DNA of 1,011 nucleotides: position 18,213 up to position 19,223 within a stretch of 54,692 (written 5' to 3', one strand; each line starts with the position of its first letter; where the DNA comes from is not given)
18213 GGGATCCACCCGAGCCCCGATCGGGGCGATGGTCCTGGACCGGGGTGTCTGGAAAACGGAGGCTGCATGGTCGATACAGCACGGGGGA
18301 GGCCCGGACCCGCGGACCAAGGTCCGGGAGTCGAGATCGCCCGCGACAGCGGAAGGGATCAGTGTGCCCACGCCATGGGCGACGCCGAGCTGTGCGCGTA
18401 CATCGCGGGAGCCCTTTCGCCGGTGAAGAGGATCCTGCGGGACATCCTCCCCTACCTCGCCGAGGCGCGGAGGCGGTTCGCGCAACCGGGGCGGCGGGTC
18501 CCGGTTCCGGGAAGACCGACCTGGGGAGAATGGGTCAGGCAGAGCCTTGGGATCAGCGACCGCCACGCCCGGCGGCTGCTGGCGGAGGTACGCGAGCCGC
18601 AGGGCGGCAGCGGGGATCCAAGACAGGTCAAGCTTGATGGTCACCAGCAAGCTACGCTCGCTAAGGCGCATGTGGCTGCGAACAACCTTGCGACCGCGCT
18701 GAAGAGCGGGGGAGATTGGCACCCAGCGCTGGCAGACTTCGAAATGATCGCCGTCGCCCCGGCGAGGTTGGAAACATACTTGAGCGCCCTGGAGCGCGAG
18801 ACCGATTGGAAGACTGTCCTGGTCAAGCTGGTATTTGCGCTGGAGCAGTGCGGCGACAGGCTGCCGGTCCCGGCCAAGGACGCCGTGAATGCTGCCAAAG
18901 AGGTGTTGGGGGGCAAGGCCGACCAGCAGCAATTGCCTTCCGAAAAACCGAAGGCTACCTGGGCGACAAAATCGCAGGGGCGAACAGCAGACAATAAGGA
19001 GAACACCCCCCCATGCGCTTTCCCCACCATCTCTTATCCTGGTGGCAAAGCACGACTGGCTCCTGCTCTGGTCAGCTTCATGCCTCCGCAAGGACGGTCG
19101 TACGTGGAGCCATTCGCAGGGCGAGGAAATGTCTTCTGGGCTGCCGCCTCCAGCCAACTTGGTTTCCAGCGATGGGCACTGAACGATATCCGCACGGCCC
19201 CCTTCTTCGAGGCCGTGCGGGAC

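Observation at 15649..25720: Domain shuffling: one N-terminal module on two unrelated methyltransferase classes, one middle module shared with a non-enzymatic paralog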

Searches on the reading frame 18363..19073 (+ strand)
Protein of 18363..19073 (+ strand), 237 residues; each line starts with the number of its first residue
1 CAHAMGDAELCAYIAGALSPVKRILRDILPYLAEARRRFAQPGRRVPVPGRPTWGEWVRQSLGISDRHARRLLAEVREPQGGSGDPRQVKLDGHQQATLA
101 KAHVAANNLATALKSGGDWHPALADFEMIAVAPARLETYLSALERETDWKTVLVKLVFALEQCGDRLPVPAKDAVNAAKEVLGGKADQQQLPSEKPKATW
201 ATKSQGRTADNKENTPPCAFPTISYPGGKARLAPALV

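Call 26: predict_structure(alignment_id=A3)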
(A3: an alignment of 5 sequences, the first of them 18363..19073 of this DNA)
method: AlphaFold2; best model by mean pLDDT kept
length: 237 residues; sequences in the alignment: 5
mean_pLDDT: 48.8   pTM: 0.27
mean pLDDT of the five models: 48.8, 47.8, 46.9, 43.8, 42.6
residues with pLDDT >= 90: 0; 70-90: 5; 50-70: 103; < 50: 129
segments of 3 or more residues with pLDDT < 50: 1-5, 7-12, 14-16, 18-25, 27-29, 40-44, 76-91, 131-140, 142-147, 166-174, 184-237
pLDDT, mean of each block of 10 residues (from residue 1): 45 48 47 52 52 66 62 50 41 56 63 62 64 44 47 53 49 52 44 33 33 35 35 32
secondary structure, 60 per line:
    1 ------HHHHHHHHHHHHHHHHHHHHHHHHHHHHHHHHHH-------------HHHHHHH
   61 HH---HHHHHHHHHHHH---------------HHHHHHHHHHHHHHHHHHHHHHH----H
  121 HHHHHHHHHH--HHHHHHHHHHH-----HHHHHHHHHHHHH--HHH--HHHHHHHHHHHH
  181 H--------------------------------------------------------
elements in order: H7-40 H54-62 H66-77 H93-115 H120-130 H133-143 H149-161 H169-181
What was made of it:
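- Tried and rejected: The first AlphaFold run, with five sequences, was unusable at pLDDT 48.8 (call 26).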

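Call 27: find_related_loci(query=A3, collection=genome_contigs, flank=10000)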
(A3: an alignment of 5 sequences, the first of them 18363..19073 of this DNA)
Query A3 (237 aa) in genome_contigs; peptide patterns used: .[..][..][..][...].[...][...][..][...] (x = any residue, [..] = any of these).
38 stretches matched a pattern; 4 encode a relative of the query (tblastn E <= 1e-3); 4 distinct loci.
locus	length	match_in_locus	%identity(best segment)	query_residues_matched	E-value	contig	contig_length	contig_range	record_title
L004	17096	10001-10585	39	9-189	9e-37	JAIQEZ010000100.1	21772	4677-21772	MAG: Terriglobia bacterium isolate SRVP_9 SR-VP_26_10_2019_B_40cm_scaffold_2734, whole genome shotgun sequence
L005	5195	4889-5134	60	2-90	1e-32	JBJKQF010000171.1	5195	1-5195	MAG: Terriglobia bacterium isolate Bin_27 S1Ck127_2460747_flag_0_multi_6.9882_len_5195, whole genome shotgun sequence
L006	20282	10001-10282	54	2-92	4e-26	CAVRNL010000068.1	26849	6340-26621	MAG: uncultured Acidobacteriaceae bacterium isolate MFD01223.bin.2.77 genome assembly, contig: contig_33033, whole genom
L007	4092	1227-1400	53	23-80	1e-15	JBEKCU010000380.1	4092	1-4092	MAG: Candidatus Acidiferrales bacterium isolate SPRUCE 167 SPRUCE_167_380, whole genome shotgun sequence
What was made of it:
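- All four genome hits are Terriglobia or Acidobacteriaceae MAGs (call 27).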

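Call 30: search_protein_representatives(alignment_id=A3)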
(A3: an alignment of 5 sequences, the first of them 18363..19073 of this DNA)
Query: 5 sequences, 235 profile positions. Proteins with E-value up to 0.001 (for the whole library): 273; up to 1e-10: 132; up to 1e-30: 39. The best 150 are listed.
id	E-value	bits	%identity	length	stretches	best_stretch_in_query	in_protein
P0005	9.6e-75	267.7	-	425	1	5-232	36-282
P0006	6.0e-64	232.3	-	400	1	6-194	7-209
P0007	4.9e-62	226.1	-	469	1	1-200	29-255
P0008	2.8e-56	207.2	-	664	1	8-189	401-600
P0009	9.7e-56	205.5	-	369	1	6-193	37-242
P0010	4.8e-54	199.9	-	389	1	1-185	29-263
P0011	1.3e-52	195.2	-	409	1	6-201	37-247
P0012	4.5e-51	190.2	-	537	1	7-186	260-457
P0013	5.6e-51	189.9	-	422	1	6-200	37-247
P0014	5.2e-49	183.5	-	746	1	1-214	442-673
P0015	2.4e-47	178.0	-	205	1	7-148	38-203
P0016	2.7e-44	168.0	-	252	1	1-132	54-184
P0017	6.5e-44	166.8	-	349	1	8-190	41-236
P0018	1.1e-42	162.7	-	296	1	10-148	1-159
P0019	6.6e-42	160.2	-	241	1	1-122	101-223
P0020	8.7e-42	159.8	-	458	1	8-199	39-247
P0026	1.5e-38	149.2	-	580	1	6-188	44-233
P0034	6.4e-35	137.3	-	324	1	7-144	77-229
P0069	9.5e-20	87.7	-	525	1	40-184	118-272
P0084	5.8e-17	78.6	-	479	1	23-82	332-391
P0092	5.3e-16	75.4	-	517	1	2-91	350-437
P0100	8.5e-15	71.5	-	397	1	24-79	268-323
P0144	5.2e-10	55.8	-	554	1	20-222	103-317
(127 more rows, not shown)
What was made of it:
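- Checked: The modules recur in 273 database cluster representatives (call 30).
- Family of 273 representatives at E<=1e-3, 39 of them at E<=1e-30 (call 30). 273 related cluster representatives with conserved motifs (call 30).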

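Call 35: search_protein_families(library=pfam, proteins=[P0008, P0012, P0014, P0026, P0069, P0084, P0092, P0100, P0144, P0034], max_evalue=0.01)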
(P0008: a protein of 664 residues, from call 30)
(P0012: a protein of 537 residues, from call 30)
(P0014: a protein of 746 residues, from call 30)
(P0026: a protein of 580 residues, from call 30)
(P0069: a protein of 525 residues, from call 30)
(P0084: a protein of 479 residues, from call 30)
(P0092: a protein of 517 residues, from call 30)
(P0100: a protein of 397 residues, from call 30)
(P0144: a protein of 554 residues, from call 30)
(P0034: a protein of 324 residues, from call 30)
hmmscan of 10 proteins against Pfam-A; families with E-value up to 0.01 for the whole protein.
P0008 (664 aa): 1 family
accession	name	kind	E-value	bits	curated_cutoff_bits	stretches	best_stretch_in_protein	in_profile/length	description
PF00145.23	DNA_methylase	-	8.2e-34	117.9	22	1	1-152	13-162/324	C-5 cytosine-specific DNA methylase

P0012 (537 aa): 0 families

P0014 (746 aa): 1 family
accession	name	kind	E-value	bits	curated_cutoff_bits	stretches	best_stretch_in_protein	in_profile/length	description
PF00145.23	DNA_methylase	-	5.3e-37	128.4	22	1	36-195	4-162/324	C-5 cytosine-specific DNA methylase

P0026 (580 aa): 1 family
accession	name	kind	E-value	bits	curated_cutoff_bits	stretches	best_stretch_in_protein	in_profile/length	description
PF13532.12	2OG-FeII_Oxy_2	-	3.3e-17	63.8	31.2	1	478-575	91-194/194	2OG-Fe(II) oxygenase superfamily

P0069 (525 aa): 1 family
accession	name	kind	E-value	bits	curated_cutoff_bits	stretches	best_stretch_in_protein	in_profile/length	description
PF02086.21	MethyltransfD12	-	1e-10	42.2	22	2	285-338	1-52/253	D12 class N6 adenine-specific DNA methyltransferase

P0084 (479 aa): 1 family
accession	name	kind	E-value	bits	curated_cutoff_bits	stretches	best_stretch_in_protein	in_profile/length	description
PF00145.23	DNA_methylase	-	7e-54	183.9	22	2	2-166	7-168/324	C-5 cytosine-specific DNA methylase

P0092 (517 aa): 1 family
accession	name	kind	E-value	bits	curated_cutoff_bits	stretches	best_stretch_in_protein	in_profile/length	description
PF00145.23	DNA_methylase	-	6.4e-47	161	22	2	18-189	2-162/324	C-5 cytosine-specific DNA methylase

P0100 (397 aa): 0 families

P0144 (554 aa): 0 families

P0034 (324 aa): 0 families

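Call 38: find_homologous_proteins(query=A5, max_evalue=0.001)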
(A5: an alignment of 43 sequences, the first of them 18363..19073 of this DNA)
Query A5 (43 sequences) (237 aa, profile of the alignment): 45 proteins with E <= 0.001 among 8000 candidates.
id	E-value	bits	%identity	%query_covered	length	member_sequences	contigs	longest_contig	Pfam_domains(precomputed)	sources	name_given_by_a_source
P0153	2.2e-66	242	37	94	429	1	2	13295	-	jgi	jgi:hypothetical protein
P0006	1.8e-65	239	39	76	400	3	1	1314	-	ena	-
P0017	3.6e-65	238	35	70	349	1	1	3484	-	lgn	-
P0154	8.4e-65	237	36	73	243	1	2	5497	-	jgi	jgi:hypothetical protein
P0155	9.5e-64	233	38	92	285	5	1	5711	-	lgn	-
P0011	8.2e-63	230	35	75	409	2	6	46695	-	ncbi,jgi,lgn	-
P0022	3.3e-62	228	34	76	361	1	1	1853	-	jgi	jgi:hypothetical protein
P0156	2.7e-61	225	63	98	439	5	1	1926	PF02086.22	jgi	jgi:site-specific DNA-adenine methylase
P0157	4.0e-61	225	33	84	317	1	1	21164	-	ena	-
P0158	1.1e-60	223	35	74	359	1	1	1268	-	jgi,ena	-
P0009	1.8e-60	223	33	95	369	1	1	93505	-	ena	-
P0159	2.5e-60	222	41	75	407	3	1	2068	-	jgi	jgi:hypothetical protein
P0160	4.3e-60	222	41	73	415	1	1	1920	-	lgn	-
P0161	4.3e-60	222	36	72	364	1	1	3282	-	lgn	-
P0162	5.1e-60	221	35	77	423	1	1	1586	-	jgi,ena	-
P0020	1.2e-51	194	33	76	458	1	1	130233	-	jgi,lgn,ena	jgi:hypothetical protein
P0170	3.0e-46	176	49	45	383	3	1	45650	-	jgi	-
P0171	1.2e-44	171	43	58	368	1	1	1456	PF05869.17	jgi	jgi:hypothetical protein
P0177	6.5e-33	133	30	74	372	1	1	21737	PF05869.17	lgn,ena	-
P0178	9.8e-29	119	47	78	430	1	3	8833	PF02086.22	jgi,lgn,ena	-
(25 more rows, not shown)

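Call 41: find_encoding_contigs(protein=P0020, flank=10000, max_places=2)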
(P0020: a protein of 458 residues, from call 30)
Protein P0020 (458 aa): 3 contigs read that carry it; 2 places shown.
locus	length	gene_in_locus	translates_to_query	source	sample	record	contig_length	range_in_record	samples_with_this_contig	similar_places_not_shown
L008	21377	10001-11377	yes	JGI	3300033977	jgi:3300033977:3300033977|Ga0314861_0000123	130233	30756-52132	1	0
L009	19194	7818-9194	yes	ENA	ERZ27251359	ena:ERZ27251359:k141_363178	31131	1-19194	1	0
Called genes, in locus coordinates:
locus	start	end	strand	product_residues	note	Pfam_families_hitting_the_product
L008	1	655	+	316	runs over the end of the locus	PF04055:Radical_SAM (weak), PF13186:SPASM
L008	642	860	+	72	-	-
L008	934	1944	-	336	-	PF00795:CN_hydrolase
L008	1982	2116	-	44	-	-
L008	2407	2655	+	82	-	-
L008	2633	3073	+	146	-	PF01850:PIN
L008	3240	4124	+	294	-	PF01261:AP_endonuc_2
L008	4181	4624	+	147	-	PF13620:CarboxypepD_reg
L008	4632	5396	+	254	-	-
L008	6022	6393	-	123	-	PF13650:Asp_protease_2 (weak)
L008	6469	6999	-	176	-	PF01078:Mg_chelatase, PF13335:Mg_chelatase_C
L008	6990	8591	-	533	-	PF00239:Resolvase, PF07508:Recombinase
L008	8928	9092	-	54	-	-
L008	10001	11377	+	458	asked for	-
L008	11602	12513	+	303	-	PF08241:Methyltransf_11 (faint), PF13847:Methyltransf_31 (faint), PF01555:N6_N4_Mtase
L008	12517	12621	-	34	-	-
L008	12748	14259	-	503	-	-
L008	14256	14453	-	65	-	-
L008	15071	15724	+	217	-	-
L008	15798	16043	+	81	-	-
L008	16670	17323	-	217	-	-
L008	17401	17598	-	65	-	-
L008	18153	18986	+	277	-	-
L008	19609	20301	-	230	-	-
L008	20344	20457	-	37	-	-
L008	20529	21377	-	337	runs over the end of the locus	-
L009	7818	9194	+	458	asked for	-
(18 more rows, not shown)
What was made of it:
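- L008: head protein followed directly by an N6_N4 gene (call 41).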

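Call 42: find_encoding_contigs(protein=P0009, flank=10000, max_places=2)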
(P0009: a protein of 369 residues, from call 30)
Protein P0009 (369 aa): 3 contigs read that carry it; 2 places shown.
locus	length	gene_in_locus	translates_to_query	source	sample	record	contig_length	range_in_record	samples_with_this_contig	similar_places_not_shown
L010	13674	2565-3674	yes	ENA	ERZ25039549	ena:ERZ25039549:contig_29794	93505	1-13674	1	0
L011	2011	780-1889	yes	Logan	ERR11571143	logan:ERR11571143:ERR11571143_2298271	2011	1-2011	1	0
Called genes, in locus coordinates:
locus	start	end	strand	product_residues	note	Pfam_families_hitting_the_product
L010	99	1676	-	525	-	PF14659:Phage_int_SAM_3, PF22022:Phage_int_M (weak), PF02899:Phage_int_SAM_1 (weak), PF00589:Phage_integrase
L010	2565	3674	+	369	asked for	-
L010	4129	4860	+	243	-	-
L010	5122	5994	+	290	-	-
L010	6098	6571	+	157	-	-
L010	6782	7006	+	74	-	-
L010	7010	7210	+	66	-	-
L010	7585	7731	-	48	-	-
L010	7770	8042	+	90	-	PF04545:Sigma70_r4 (weak)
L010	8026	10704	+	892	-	PF08706:D5_N, PF19263:DUF5906 (weak)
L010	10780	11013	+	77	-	-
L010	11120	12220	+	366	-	PF07510:GmrSD_C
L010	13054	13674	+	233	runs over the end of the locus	-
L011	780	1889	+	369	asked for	-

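Call 47: predict_structure(alignment_id=A6)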
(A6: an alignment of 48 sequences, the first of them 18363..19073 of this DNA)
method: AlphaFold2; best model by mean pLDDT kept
length: 237 residues; sequences in the alignment: 48
mean_pLDDT: 74.5   pTM: 0.37
mean pLDDT of the five models: 74.5, 74.0, 73.8, 72.1, 69.4
residues with pLDDT >= 90: 57; 70-90: 103; 50-70: 29; < 50: 48
segments of 3 or more residues with pLDDT < 50: 80-82, 186-192, 198-210, 212-214, 217-219, 223-226, 228-237
pLDDT, mean of each block of 10 residues (from residue 1): 73 78 78 82 77 90 88 72 58 85 94 97 94 83 72 89 92 92 60 48 43 49 46 42
secondary structure, 60 per line:
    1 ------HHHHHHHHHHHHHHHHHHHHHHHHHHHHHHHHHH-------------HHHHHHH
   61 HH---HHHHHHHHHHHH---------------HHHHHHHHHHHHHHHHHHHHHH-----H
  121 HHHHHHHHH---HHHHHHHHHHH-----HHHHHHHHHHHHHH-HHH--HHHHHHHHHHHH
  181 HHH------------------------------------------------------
elements in order: H7-40 H54-62 H66-77 H93-114 H120-129 H133-143 H149-162 H169-183
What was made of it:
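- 18357..18611 (+): B: N-terminal module, B/C-type (aa 27-111): long helix, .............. loop, helix-turn-helix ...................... AlphaFold helices 7-40, 54-62 and 66-77 of the 29-265 fragment (call 47).
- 18627..18920 (+): B: middle block (aa 117-214), A-type. Block means of pLDDT in this bundle are about 72-97, mostly above 83 (call 47).
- On ParB-methyltransferase fusions: The predicted head is entirely helical (call 47).
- AlphaFold with a 48-sequence alignment gives mean pLDDT 74.5, with helices 54-62 and 66-77 separated by 'GIS' (call 47). A 34-residue first helix and a helical bundle are typical interaction surfaces (call 47).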

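Call 50: fold_search(model_id=the predicted structure, library=pdb)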
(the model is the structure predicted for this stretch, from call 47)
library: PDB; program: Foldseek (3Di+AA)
matches with E <= 10: 48; with E <= 0.001: 0
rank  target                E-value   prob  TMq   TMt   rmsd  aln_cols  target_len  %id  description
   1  6hdz_A                1.9e+00  0.35  0.18  0.12   8.4        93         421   17  Pseudomonas aeruginosa Seryl-tRNA Synthetase in Complex with 5'-O-(N-(L-seryl)-Sulfamoyl)uridine (released 2019-12-04)
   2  8iuf_C4               2.2e+00  0.12  0.18  0.22  13.3       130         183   16  Cryo-EM structure of Euglena gracilis super-complex I+III2+IV, composite (released 2024-02-28)
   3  6he1_A                2.5e+00  0.30  0.19  0.12   8.6        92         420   16  Pseudomonas aeruginosa Seryl-tRNA Synthetase in Complex with 5'-O-(N-(L-seryl)-sulfamoyl)N3-methyluridine (released 2019-12-04)
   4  1x03                  2.6e+00  0.09  0.21  0.23  16.4       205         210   15  Crystal structure of endophilin BAR domain (released 2006-05-02)
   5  5c22_B                2.6e+00  0.04  0.15  0.14  19.9       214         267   15  Crystal structure of Zn-bound HlyD from E. coli (released 2016-02-17)
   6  3caz_B                3.1e+00  0.09  0.22  0.24  22.4       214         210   13  Crystal structure of a BAR protein from Galdieria sulphuraria (released 2008-03-04)
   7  3hah_A                3.1e+00  0.06  0.19  0.17  31.1       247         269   14  Crystal structure of human PACSIN1 F-BAR domain (C2 lattice) (released 2009-06-16)
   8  5c22_C                3.5e+00  0.03  0.15  0.14  20.9       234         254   14  Crystal structure of Zn-bound HlyD from E. coli (released 2016-02-17)
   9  8yq5_B                4.1e+00  0.06  0.14  0.15  18.4       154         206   12  Cryo-EM structure of a de novo designed transmembrane protein tmZC8-BTB (released 2025-09-24)
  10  2x3x_B                4.1e+00  0.03  0.15  0.15  32.6       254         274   13  structure of mouse syndapin I (crystal form 1) (released 2010-04-07)
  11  4c0e_B                4.3e+00  0.09  0.16  0.09  16.3       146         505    9  Structure of the NOT1 superfamily homology domain from Chaetomium thermophilum (released 2013-10-09)
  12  7tgh_T5               4.3e+00  0.08  0.15  0.27  13.2       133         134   12  Cryo-EM structure of respiratory super-complex CI+III2 from Tetrahymena thermophila (released 2022-04-06)
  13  9m05_E                4.3e+00  0.04  0.13  0.14  18.7       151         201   14  Cryo-EM structure of dVGAC complexed with iodide (released 2025-10-29)
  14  6he3_A                4.6e+00  0.18  0.18  0.11   8.4        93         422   18  Pseudomonas aeruginosa Seryl-tRNA Synthetase in Complex with 5'-O-(N-(L-seryl)-sulfamoyl)cytidine (released 2019-12-04)
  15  4k0d_A                4.6e+00  0.07  0.18  0.27  14.1       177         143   19  Periplasmic sensor domain of sensor histidine kinase, Adeh_2942 (released 2013-06-12)
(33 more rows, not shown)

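Call 51: fold_search(model_id=the predicted structure, library=viral)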
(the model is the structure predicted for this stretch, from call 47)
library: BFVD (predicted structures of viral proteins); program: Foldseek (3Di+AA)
matches with E <= 10: 143; with E <= 0.001: 0
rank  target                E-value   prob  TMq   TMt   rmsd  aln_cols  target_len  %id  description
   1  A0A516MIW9            4.1e-01  0.14  0.14  0.13  33.9       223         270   13  (no name in the UniProt tables at hand)
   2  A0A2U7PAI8            4.6e-01  0.16  0.19  0.22  30.5       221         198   14  Putative DNA-binding protein [Hot spring virus BHS1]
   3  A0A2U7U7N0            4.8e-01  0.13  0.17  0.07  25.6       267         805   16  Uncharacterized protein [Pandoravirus quercus]
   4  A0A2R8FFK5            7.2e-01  0.10  0.12  0.14  23.2       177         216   13  Uncharacterized protein [Cedratvirus Zaza IHUMI]
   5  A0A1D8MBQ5            8.5e-01  0.18  0.16  0.08  25.4       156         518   12  Polyprotein (Fragment) [Endornavirus-like virus]
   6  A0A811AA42            9.4e-01  0.09  0.15  0.10  29.3       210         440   15  (no name in the UniProt tables at hand)
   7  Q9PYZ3                9.4e-01  0.08  0.15  0.13  27.4       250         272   11  ORF50 [Xestia c-nigrum granulosis virus]
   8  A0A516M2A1            1.1e+00  0.18  0.19  0.27  12.9       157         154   16  (no name in the UniProt tables at hand)
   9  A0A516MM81            1.1e+00  0.12  0.19  0.18  19.4       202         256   15  (no name in the UniProt tables at hand)
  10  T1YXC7                1.2e+00  0.09  0.18  0.17  28.2       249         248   10  p28 protein [Blueberry virus A]
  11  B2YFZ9                1.3e+00  0.11  0.20  0.15  29.4       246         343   14  Uncharacterized protein [Musca hytrovirus(isolate Musca domestica/United States/Boucias/-)]
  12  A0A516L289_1          1.4e+00  0.06  0.12  0.05  31.3       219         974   18  (no name in the UniProt tables at hand)
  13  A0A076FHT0            1.5e+00  0.07  0.18  0.12  21.8       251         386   10  Uncharacterized protein [Aureococcus anophagefferens virus]
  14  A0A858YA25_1          1.6e+00  0.06  0.17  0.05  22.4       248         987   11  RdRp [Botrytis cinerea alpha-like virus 1]
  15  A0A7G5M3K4            1.7e+00  0.06  0.14  0.17  20.8       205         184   16  (no name in the UniProt tables at hand)
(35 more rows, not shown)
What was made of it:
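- Tried and rejected: Foldseek against PDB and BFVD gave nothing at E<=0.001 (calls 50, 51).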

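Call 52: search_solved_structures(query=A5, max_evalue=10, show_alignments=3)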
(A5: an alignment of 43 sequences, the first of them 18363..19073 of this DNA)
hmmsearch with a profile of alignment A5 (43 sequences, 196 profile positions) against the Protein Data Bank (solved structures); distinct sequences matched with E-value up to 10: 11.
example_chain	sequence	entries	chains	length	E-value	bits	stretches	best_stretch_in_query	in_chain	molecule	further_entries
2lse_A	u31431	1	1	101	0.047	17.4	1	130-193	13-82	Four Helix Bundle Protein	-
7cte_C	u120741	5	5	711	0.21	15.2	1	57-176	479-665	Origin recognition complex subunit 3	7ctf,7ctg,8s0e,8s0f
5uj8_A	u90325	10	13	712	0.31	14.7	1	57-176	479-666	Origin recognition complex subunit 3 | Isoform 2 of Origin recognition complex subunit 3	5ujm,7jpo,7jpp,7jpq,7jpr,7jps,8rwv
2gf5_A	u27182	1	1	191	0.39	14.3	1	105-192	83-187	FADD protein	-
7jtk_M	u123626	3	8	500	0.47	14.1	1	63-87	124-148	Flagellar radial spoke protein 7 | Radial spoke protein 7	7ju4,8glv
9n94_A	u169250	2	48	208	0.58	13.8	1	105-192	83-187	FAS-associated death domain protein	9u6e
7kpo_A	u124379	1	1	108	0.62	13.7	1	140-188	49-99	Response regulator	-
8yni_L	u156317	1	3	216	0.63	13.7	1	105-192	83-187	FAS-associated death domain protein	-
8ybx_L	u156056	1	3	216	0.65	13.6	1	105-192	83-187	FAS-associated death domain protein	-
8yd7_L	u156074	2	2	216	0.65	13.6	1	105-192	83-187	FAS-associated death domain protein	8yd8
9ksg_A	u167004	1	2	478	1.9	12.1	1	66-124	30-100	RXLR effector Avh1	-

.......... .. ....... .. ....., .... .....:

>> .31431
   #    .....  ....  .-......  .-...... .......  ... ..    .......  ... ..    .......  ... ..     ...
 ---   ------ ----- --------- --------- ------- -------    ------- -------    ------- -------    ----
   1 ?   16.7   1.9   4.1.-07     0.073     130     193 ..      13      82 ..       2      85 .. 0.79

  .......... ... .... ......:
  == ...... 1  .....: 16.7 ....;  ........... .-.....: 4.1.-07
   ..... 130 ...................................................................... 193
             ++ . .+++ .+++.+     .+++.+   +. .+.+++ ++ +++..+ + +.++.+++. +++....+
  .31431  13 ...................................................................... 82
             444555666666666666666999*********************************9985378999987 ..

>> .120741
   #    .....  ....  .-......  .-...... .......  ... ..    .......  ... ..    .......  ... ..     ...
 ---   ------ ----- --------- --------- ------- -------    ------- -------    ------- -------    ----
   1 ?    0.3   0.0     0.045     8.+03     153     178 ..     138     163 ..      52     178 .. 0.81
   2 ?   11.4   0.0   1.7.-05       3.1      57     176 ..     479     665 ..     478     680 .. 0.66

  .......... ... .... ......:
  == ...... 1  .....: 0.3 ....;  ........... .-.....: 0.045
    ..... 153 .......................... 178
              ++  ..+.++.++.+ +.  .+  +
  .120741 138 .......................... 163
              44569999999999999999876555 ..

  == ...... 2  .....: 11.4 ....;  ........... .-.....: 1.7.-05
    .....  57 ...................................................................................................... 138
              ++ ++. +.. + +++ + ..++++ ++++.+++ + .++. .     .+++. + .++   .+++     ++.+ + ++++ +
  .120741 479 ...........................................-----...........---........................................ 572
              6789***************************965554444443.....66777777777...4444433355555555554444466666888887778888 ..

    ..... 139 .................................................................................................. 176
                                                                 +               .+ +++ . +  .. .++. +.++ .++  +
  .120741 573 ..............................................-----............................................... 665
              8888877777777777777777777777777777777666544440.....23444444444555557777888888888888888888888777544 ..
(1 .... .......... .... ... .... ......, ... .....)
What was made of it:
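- On Any described protein domain family (Pfam-A, NCBIfam, PHROGs, PADLOC, PDB): PDB profile search: best E=0.047 (call 52).
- Tried and rejected: The PDB sequence profile gave nothing (call 52).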
